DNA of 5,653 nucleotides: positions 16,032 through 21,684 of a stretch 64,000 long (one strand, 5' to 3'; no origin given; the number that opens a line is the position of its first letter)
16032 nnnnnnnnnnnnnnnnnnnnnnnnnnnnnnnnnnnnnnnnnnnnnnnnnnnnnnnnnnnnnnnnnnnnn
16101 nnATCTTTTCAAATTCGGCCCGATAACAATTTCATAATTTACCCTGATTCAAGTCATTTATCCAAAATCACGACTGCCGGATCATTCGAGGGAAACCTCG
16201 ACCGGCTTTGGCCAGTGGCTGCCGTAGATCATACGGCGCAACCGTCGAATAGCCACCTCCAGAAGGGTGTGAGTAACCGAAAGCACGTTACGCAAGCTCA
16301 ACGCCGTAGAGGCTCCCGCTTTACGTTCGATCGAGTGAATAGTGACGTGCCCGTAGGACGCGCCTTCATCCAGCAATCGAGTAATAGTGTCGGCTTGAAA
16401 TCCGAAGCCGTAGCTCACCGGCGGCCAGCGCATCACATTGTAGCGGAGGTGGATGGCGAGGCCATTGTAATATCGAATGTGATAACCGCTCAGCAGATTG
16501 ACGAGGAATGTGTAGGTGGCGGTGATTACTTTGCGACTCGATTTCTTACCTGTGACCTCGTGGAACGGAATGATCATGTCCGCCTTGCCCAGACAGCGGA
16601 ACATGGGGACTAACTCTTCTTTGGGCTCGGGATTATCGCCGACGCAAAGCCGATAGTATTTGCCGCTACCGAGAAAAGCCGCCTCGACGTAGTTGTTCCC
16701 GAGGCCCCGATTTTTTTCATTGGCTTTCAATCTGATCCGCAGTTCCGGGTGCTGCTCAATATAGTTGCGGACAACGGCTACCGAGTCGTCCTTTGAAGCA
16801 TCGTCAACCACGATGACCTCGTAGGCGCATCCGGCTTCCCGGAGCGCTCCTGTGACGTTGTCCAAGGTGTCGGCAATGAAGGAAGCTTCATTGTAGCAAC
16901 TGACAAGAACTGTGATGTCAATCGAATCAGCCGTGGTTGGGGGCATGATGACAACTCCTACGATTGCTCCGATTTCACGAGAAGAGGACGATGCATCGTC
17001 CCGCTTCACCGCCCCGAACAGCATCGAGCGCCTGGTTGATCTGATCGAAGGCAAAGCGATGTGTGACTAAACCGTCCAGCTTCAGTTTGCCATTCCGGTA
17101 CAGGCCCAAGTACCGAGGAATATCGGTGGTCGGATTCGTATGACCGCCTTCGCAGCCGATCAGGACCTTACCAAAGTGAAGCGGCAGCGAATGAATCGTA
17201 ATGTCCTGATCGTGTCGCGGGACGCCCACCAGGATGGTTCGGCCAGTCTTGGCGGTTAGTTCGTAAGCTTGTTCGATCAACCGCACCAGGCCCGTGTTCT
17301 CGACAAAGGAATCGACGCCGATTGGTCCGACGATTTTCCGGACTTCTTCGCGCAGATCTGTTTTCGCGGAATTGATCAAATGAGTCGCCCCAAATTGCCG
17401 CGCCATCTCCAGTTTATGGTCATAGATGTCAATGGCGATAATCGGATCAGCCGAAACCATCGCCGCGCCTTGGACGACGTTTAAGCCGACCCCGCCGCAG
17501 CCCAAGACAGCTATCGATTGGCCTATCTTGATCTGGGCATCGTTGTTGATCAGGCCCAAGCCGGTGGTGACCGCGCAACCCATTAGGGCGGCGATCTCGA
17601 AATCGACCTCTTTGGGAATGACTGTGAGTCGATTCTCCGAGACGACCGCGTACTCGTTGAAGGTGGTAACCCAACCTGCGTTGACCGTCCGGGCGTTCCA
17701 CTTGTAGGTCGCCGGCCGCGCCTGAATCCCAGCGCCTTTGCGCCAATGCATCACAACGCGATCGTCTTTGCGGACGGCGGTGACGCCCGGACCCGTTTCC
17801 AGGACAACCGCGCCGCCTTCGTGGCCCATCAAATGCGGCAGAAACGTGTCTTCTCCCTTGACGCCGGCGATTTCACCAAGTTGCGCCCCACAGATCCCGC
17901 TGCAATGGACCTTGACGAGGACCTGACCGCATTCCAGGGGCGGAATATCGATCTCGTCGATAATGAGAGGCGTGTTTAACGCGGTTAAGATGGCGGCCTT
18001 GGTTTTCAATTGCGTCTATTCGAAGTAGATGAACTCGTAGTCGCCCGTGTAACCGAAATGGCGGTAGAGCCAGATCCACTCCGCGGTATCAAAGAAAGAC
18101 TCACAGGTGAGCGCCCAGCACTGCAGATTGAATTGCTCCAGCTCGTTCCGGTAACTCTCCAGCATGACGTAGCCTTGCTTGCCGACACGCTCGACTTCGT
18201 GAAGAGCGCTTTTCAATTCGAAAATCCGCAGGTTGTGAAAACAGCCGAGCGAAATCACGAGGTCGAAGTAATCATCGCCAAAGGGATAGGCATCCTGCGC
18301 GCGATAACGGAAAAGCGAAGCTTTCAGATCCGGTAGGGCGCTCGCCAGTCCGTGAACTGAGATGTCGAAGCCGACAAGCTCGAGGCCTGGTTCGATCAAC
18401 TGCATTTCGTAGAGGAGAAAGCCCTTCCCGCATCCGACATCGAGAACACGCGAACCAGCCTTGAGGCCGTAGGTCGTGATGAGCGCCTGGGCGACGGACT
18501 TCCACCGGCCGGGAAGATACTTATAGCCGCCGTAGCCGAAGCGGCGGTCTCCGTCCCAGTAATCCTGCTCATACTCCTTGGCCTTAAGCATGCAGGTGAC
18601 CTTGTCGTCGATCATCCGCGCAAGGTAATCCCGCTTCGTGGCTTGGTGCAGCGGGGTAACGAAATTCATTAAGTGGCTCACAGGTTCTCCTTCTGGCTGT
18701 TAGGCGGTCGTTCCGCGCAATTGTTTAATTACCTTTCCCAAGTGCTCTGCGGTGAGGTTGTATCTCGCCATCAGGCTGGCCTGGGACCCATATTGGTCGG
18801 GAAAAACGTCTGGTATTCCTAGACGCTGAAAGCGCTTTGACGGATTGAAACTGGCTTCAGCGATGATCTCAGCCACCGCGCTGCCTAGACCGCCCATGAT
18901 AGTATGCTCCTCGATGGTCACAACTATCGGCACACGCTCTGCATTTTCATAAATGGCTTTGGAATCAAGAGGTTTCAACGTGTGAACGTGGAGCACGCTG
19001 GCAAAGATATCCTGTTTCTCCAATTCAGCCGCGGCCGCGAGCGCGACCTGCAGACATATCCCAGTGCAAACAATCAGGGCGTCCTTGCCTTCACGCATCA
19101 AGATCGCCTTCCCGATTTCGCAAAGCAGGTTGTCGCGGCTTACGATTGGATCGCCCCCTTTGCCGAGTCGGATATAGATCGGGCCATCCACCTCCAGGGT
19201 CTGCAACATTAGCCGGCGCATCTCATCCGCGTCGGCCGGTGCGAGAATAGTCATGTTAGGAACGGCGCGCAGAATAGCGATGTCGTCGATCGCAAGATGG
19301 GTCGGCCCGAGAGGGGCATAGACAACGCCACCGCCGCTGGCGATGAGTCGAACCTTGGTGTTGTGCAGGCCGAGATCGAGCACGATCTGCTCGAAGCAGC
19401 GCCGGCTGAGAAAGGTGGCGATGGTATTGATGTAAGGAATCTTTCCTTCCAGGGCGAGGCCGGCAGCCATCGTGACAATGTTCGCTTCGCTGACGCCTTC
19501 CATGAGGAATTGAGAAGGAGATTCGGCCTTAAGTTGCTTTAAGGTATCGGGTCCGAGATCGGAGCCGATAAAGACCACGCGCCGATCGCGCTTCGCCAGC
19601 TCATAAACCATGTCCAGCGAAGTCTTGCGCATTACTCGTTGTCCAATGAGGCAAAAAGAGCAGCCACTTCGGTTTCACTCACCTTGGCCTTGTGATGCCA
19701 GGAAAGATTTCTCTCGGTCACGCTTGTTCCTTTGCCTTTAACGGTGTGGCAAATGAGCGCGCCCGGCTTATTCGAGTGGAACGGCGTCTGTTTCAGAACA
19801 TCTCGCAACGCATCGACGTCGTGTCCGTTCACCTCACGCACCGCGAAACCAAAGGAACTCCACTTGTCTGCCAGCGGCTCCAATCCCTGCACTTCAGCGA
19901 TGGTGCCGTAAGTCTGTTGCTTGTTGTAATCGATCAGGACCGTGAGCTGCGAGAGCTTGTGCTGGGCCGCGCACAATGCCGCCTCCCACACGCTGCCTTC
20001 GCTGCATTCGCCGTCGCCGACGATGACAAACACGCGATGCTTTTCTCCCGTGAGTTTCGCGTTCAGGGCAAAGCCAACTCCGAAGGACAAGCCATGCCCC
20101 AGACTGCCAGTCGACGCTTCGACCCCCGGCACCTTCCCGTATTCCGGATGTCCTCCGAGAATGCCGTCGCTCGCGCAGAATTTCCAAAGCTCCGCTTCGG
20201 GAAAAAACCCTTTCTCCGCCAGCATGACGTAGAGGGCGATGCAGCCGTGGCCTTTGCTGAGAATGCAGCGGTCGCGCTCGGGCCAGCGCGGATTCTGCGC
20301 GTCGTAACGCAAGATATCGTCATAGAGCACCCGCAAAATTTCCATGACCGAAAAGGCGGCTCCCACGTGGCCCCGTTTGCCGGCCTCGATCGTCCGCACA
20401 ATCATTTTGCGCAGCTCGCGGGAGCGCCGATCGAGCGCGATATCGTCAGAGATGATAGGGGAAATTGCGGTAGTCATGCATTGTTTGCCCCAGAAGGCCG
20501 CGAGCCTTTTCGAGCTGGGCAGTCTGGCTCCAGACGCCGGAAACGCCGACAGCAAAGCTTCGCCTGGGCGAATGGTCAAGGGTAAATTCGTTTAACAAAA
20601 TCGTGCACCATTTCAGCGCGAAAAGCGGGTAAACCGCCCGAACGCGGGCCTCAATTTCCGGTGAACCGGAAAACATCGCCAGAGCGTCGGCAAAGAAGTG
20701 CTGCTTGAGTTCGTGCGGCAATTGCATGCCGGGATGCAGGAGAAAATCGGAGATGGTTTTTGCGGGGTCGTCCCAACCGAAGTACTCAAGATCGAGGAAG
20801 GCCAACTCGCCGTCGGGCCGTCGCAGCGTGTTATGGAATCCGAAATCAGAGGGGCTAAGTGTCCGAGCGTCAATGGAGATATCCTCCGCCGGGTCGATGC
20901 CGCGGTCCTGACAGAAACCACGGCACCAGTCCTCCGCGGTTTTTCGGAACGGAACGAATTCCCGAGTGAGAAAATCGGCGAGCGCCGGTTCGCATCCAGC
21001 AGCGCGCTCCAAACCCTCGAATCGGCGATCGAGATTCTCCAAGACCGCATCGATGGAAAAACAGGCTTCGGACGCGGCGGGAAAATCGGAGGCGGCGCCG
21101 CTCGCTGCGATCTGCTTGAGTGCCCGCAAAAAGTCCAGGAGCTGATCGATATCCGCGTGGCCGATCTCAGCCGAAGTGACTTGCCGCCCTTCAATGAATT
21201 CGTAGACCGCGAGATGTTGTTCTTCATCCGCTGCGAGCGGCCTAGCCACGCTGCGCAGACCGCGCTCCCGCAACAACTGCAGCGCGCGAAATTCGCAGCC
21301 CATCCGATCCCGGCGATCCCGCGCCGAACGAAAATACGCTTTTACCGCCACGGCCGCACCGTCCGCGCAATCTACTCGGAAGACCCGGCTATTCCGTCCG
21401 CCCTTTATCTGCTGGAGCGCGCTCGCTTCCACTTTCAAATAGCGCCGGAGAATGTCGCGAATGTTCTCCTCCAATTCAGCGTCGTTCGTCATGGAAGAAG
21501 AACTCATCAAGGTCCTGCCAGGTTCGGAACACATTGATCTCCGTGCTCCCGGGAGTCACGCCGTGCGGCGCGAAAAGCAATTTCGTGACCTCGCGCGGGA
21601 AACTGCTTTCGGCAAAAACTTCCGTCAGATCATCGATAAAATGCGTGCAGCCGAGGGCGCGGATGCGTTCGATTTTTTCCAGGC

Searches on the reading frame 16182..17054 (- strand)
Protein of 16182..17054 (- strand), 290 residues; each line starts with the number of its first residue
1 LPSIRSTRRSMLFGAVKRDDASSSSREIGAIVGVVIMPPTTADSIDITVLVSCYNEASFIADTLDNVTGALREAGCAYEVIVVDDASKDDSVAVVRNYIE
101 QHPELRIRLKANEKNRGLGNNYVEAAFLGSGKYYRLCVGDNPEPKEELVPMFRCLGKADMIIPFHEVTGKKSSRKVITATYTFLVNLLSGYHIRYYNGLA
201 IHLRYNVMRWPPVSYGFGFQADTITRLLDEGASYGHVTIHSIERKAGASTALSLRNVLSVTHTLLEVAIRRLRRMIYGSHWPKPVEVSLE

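Call 10: search_protein_families(library=pfam, proteins=[window:16182-17054:-], max_evalue=0.001)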
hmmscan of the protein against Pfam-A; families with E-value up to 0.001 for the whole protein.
window:16182-17054:- (290 aa): 2 families
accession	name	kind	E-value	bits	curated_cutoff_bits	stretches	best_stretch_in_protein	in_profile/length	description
PF00535.33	Glycos_transf_2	-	1.6e-15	57.9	23.3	1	48-133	1-81/168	Glycosyl transferase family 2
PF13641.12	Glyco_tranf_2_3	-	0.00014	22.4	27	1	47-117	3-70/230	Glycosyltransferase like family 2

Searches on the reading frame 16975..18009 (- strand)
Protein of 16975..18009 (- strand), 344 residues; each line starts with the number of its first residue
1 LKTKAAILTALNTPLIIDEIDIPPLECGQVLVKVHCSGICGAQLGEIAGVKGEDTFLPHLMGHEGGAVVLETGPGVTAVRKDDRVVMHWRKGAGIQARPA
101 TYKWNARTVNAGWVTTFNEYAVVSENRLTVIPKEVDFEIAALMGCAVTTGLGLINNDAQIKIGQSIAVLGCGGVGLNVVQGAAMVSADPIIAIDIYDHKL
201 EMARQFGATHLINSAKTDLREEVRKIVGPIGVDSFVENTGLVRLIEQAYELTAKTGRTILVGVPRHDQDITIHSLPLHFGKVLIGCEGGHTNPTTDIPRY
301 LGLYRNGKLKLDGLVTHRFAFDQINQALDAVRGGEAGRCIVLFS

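Call 11: search_protein_families(library=pfam, proteins=[window:16975-18009:-], max_evalue=0.001)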
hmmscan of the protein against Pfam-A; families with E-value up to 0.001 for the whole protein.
window:16975-18009:- (344 aa): 4 families
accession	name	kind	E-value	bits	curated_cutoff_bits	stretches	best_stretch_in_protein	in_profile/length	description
PF00107.32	ADH_zinc_N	-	6.4e-23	81.5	31.8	1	173-290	1-116/129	Zinc-binding dehydrogenase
PF08240.17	ADH_N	-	4.5e-13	49.8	23.5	1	28-132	3-103/104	Alcohol dehydrogenase GroES-like domain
PF16912.11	Glu_dehyd_C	-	4e-06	26.9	34.9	1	164-329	32-199/211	Glucose dehydrogenase C-terminus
PF13602.12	ADH_zinc_N_2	-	1.4e-05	26.4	27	1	206-336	1-128/134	Zinc-binding dehydrogenase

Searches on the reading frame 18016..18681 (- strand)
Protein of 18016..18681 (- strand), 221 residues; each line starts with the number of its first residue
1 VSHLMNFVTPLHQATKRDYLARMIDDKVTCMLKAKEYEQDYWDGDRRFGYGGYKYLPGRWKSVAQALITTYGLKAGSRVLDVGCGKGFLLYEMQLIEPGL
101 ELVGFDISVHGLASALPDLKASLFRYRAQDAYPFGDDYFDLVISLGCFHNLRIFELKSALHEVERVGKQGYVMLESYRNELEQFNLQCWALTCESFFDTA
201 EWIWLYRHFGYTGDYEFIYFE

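Call 11: search_protein_families(library=pfam, proteins=[window:18016-18681:-], max_evalue=0.001)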
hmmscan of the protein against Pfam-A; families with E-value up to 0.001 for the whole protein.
window:18016-18681:- (221 aa): 8 families
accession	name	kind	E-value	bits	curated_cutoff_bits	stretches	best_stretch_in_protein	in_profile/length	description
PF13847.12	Methyltransf_31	-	2.6e-14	53.6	27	1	74-192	2-122/145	Methyltransferase domain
PF08241.18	Methyltransf_11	-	2.2e-12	47.9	21.2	1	80-170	1-90/95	Methyltransferase domain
PF13649.12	Methyltransf_25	-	1.1e-11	45.7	27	1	79-170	1-96/97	Methyltransferase domain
PF13489.12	Methyltransf_23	-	1.3e-10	41.7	27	1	66-212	11-160/164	Methyltransferase domain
PF08242.18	Methyltransf_12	-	1.3e-08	35.9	30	1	80-169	1-94/98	Methyltransferase domain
PF05175.20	MTS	-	1.6e-06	28.3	23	1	65-150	21-110/170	Methyltransferase small domain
PF07021.18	MetW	-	6.7e-06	26.3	21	1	73-173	11-108/193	Methionine biosynthesis protein MetW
PF02353.26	CMAS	-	0.00056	19.8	27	1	68-174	55-164/273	Mycolic acid cyclopropane synthetase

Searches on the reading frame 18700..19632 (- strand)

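Call 7: search_protein_families(library=pfam, proteins=[window:18700-19632:-], max_evalue=0.001)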
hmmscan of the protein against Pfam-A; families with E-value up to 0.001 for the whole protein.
window:18700-19632:- (310 aa): 3 families
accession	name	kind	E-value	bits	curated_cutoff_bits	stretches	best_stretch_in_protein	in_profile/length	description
PF02779.29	Transket_pyr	-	1.9e-29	103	27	1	1-158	5-169/174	Transketolase, pyrimidine binding domain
PF02780.25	Transketolase_C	-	6.5e-29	100.8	25.9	1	174-297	1-123/124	Transketolase, C-terminal domain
PF17147.9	PFOR_II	-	3.1e-05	24.7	27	1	184-265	2-86/102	Pyruvate:ferredoxin oxidoreductase core domain II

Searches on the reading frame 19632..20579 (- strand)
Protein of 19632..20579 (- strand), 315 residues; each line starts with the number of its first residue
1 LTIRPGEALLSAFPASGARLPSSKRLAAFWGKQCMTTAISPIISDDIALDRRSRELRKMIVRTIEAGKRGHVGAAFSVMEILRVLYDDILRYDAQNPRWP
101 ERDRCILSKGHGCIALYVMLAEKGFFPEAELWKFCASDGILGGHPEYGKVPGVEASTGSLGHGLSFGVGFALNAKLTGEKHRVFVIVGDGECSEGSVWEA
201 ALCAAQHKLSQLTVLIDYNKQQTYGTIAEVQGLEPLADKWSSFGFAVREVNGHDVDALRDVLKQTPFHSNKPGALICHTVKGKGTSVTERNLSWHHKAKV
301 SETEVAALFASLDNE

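Call 7: search_protein_families(library=pfam, proteins=[window:19632-20579:-], max_evalue=0.001)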
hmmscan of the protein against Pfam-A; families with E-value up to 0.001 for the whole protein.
window:19632-20579:- (315 aa): 3 families
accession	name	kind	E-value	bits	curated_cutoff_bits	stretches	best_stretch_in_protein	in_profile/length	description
PF00456.26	Transketolase_N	-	3.1e-44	151.7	22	1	55-308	8-271/334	Transketolase, thiamine diphosphate binding domain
PF13292.11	DXP_synthase_N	-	8.7e-10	38.8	21.2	1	49-222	18-174/274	1-deoxy-D-xylulose-5-phosphate synthase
PF00676.26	E1_dh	-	8.5e-07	28.7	22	1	157-263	100-205/300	Dehydrogenase E1 component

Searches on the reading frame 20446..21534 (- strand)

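Call 7: search_protein_families(library=pfam, proteins=[window:20446-21534:-], max_evalue=0.001)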
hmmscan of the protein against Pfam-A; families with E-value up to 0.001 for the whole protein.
window:20446-21534:- (362 aa): 1 family
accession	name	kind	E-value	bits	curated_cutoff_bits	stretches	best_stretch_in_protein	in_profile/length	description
PF01636.29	APH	-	5.1e-10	40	23.2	1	40-152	2-120/239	Phosphotransferase enzyme family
